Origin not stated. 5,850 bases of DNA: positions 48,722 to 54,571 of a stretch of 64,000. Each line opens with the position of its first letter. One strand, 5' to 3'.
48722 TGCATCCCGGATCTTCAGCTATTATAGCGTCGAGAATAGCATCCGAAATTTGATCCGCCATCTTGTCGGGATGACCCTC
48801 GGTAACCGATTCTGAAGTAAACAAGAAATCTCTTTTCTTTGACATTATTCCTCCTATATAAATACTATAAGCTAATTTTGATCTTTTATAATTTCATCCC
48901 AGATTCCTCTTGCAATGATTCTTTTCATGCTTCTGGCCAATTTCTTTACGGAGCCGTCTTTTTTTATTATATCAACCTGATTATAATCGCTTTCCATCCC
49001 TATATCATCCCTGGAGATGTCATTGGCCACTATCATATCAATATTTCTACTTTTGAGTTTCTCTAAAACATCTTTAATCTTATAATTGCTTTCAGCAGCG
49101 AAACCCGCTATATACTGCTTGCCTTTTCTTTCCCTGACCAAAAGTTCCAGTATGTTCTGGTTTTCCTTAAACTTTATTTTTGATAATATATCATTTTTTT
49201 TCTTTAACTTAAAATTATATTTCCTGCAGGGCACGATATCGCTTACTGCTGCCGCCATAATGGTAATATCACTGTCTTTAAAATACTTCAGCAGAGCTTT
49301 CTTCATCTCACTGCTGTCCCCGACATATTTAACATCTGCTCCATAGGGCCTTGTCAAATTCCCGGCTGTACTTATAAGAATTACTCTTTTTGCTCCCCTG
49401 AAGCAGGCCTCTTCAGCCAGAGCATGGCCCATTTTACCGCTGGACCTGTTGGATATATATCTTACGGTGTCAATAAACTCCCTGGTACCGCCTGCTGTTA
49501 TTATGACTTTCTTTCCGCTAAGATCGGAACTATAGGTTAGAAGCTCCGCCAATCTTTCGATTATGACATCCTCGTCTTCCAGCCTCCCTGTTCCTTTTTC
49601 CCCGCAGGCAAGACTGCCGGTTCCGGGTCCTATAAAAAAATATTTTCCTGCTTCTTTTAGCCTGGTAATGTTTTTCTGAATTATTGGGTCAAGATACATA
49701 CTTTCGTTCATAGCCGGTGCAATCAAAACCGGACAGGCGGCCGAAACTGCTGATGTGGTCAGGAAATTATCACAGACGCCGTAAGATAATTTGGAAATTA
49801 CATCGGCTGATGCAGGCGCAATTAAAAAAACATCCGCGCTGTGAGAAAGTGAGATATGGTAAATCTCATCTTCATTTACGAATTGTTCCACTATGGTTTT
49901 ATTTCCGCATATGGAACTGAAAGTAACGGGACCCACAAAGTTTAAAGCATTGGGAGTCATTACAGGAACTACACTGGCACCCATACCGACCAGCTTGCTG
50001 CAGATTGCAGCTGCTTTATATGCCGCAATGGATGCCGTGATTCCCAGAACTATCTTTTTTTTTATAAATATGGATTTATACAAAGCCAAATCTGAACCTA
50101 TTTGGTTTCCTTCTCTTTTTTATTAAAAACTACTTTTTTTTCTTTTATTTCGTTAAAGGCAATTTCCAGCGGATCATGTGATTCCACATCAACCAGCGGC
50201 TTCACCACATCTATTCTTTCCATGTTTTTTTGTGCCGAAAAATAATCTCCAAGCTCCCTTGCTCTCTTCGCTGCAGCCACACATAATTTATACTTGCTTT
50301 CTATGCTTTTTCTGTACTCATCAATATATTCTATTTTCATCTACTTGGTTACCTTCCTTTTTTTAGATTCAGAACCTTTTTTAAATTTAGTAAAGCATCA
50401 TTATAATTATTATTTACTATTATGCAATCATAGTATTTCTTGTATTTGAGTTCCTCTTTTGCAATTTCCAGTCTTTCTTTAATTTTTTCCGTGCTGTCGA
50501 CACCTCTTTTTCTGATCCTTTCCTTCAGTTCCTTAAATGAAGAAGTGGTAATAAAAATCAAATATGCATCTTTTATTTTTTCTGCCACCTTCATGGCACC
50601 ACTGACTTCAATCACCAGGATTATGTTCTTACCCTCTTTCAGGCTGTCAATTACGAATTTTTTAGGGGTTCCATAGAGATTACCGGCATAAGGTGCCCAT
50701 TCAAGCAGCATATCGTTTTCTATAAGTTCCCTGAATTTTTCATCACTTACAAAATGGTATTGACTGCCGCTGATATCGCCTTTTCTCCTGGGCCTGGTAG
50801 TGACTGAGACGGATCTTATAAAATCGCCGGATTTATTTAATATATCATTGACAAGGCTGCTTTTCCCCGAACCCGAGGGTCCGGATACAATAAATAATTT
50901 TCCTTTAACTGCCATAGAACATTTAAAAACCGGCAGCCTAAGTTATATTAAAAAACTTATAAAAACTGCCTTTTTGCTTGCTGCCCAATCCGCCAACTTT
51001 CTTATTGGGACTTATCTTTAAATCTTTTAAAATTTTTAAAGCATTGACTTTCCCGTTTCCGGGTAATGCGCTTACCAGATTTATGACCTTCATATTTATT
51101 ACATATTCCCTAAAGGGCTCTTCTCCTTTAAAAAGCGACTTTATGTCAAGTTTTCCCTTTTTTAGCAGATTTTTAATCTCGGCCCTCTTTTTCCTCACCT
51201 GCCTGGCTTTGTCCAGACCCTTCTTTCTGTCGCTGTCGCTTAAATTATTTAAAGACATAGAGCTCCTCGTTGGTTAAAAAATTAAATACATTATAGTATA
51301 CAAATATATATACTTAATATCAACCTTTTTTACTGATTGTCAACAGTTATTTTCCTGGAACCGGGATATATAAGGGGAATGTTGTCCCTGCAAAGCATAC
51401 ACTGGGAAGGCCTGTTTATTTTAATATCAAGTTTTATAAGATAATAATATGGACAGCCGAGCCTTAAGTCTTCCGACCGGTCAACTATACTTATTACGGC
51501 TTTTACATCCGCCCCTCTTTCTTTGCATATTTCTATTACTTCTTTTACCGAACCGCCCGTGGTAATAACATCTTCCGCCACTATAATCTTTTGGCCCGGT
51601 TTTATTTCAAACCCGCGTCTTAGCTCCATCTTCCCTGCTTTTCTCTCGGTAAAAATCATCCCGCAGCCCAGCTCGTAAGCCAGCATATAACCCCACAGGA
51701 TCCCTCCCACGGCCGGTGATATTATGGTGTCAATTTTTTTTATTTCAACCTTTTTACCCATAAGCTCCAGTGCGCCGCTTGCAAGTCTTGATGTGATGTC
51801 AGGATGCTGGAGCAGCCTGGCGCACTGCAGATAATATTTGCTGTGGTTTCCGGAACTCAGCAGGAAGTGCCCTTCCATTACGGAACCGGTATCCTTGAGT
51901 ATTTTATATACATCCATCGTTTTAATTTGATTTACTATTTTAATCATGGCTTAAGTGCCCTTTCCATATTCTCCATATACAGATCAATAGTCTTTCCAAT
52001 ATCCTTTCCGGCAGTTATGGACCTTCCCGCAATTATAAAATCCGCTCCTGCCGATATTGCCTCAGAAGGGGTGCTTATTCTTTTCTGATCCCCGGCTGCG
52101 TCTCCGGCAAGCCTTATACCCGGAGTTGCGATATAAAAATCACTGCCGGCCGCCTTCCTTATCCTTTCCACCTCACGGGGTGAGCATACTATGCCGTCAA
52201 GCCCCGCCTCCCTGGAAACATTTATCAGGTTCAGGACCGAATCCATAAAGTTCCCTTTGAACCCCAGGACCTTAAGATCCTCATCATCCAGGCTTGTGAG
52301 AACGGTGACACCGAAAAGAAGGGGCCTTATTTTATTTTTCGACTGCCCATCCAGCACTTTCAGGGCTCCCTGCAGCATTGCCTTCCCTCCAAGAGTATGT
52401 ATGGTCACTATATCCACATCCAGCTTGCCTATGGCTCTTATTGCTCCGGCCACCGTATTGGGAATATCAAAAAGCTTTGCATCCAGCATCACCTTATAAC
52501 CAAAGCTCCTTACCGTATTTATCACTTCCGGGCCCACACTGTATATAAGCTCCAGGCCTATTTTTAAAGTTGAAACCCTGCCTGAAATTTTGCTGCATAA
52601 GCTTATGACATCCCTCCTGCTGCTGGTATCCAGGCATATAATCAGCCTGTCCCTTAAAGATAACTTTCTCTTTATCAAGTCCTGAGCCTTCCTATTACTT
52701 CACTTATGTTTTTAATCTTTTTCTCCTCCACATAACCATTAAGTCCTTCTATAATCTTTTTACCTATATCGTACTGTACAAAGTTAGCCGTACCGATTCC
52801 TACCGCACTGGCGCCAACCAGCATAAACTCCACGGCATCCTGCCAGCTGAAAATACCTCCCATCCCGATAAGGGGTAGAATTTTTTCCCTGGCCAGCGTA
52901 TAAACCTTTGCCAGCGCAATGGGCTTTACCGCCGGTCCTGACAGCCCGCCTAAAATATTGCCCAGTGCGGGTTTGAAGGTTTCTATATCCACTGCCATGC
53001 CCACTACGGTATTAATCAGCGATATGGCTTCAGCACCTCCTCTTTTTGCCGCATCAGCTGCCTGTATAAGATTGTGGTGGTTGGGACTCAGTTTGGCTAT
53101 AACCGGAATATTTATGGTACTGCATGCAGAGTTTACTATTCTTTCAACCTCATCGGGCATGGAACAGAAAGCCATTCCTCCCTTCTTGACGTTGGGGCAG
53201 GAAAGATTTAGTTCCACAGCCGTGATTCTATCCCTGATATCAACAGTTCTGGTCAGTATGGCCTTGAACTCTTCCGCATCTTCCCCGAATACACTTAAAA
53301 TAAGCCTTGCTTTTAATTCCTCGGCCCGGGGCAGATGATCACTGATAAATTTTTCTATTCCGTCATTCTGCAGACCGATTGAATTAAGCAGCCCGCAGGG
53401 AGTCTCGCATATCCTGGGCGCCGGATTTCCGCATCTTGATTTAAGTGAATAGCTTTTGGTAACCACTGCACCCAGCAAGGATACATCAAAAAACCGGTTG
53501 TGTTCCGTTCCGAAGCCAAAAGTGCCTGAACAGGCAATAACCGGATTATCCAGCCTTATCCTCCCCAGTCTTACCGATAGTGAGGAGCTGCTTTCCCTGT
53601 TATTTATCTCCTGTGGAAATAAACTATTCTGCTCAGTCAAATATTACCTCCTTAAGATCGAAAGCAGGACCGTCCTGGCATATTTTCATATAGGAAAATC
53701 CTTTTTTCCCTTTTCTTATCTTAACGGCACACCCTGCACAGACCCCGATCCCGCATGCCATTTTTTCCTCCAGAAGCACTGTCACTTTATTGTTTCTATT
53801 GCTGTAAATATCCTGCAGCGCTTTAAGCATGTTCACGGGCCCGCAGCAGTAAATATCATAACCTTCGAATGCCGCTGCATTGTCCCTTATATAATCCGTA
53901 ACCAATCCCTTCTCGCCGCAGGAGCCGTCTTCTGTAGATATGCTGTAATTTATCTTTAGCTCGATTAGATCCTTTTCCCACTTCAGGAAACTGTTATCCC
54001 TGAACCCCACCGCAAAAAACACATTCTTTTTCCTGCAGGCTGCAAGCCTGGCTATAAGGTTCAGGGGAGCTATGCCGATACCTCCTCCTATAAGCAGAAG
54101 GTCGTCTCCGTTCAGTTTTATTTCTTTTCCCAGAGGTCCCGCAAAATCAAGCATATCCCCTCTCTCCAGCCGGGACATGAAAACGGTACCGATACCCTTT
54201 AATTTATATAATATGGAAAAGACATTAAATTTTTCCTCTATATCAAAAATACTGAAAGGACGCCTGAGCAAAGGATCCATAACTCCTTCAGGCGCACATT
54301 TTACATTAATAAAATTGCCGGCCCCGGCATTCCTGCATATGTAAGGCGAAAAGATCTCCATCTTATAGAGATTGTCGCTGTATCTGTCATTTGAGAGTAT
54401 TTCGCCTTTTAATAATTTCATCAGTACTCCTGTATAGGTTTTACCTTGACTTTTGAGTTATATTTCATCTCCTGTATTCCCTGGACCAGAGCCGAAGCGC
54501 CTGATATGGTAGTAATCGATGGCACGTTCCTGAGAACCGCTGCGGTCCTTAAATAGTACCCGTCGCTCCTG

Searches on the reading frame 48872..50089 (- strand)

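Call 64: search_protein_families(library=pfam, proteins=[window:48872-50089:-], max_evalue=0.001)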
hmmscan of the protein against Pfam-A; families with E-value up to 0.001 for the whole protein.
window:48872-50089:- (405 aa): 2 families
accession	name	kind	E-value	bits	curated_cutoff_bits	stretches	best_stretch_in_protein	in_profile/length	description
PF04127.22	DFP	-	1.9e-55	188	22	1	190-375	1-186/186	DNA/pantothenate metabolism flavoprotein C-terminal domain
PF02441.25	Flavoprotein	-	6.1e-27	94.6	22.7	1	11-180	1-158/162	Flavoprotein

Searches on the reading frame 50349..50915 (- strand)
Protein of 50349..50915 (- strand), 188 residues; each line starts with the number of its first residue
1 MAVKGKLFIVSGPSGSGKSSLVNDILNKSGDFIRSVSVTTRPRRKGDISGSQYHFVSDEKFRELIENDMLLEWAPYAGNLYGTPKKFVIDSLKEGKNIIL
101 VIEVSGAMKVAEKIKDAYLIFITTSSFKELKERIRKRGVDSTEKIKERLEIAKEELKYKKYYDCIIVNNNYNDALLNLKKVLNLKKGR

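Call 18: search_protein_families(library=pfam, proteins=[window:50349-50915:-], max_evalue=0.001)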
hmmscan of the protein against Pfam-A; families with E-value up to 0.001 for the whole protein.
window:50349-50915:- (188 aa): 5 families
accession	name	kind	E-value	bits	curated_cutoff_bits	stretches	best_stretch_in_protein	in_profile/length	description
PF00625.27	Guanylate_kin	-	2.7e-44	151.5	25.2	1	5-183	2-180/182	Guanylate kinase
PF13238.12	AAA_18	-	8.8e-06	26.6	29.4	1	9-147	2-120/128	AAA domain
PF03193.22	RsgA_GTPase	-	0.00024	21.4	30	1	3-37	104-138/174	RsgA GTPase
PF13671.12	AAA_33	-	0.00038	21.2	27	0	7-142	1-123/143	AAA domain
PF01926.29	MMR_HSR1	-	0.00043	20.8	21.9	0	10-56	4-51/113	50S ribosome-binding GTPase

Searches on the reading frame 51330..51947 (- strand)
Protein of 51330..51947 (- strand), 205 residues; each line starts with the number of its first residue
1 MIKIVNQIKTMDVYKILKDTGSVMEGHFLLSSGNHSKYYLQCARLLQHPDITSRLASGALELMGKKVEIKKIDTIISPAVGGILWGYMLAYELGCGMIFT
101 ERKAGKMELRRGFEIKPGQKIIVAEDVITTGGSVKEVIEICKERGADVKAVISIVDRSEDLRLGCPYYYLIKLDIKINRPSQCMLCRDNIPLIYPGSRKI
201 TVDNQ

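Call 18: search_protein_families(library=pfam, proteins=[window:51330-51947:-], max_evalue=0.001)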
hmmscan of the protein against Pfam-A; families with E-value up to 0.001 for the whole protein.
window:51330-51947:- (205 aa): 1 family
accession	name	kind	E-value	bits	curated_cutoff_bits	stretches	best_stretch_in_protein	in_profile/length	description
PF00156.33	Pribosyltran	-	2.9e-11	43.4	26.3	1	61-159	17-128/158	Phosphoribosyl transferase domain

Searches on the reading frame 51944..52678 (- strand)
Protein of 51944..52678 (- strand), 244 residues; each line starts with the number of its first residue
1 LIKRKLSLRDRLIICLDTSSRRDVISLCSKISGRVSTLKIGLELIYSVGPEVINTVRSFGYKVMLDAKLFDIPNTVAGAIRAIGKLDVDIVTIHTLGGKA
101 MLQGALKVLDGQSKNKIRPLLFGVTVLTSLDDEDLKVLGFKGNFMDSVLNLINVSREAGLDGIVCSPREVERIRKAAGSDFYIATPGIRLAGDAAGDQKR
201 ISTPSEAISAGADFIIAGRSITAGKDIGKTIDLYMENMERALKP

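Call 18: search_protein_families(library=pfam, proteins=[window:51944-52678:-], max_evalue=0.001)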
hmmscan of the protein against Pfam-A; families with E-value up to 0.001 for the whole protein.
window:51944-52678:- (244 aa): 1 family
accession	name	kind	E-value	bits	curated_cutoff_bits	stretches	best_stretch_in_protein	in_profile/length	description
PF00215.30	OMPdecase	-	1.7e-53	182.2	27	1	11-228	2-215/221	Orotidine 5'-phosphate decarboxylase / HUMPS family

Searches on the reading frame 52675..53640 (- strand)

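Call 18: search_protein_families(library=pfam, proteins=[window:52675-53640:-], max_evalue=0.001)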
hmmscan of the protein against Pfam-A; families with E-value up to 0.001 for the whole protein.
window:52675-53640:- (321 aa): 2 families
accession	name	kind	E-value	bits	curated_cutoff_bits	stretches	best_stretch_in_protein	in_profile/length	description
PF01180.27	DHO_dh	-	4.2e-67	226.8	27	1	21-301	2-288/291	Dihydroorotate dehydrogenase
PF01207.24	Dus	-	8.8e-08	32.1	20.4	1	111-206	54-155/311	Dihydrouridine synthase (Dus)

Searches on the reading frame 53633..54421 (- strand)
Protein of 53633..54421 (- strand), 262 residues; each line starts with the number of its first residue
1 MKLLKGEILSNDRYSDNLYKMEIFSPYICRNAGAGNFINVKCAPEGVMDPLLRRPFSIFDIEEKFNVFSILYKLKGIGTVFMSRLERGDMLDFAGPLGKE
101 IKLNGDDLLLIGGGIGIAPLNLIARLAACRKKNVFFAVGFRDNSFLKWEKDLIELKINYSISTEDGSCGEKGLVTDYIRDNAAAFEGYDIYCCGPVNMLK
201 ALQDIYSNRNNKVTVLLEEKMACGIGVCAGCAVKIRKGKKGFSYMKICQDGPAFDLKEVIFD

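Call 18: search_protein_families(library=pfam, proteins=[window:53633-54421:-], max_evalue=0.001)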
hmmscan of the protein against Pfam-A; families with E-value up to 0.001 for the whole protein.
window:53633-54421:- (262 aa): 3 families
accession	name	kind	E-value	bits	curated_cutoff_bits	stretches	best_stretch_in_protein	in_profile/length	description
PF10418.14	DHODB_Fe-S_bind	-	6.3e-15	55.1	23.9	1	218-259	1-40/41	Iron-sulfur cluster binding domain of dihydroorotate dehydrogenase B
PF00175.26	NAD_binding_1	-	3.2e-07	31.4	22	1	110-203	1-108/109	Oxidoreductase NAD-binding domain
PF08030.17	NAD_binding_6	-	0.00096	19.7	22.2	0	106-153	2-56/156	Ferric reductase NAD binding domain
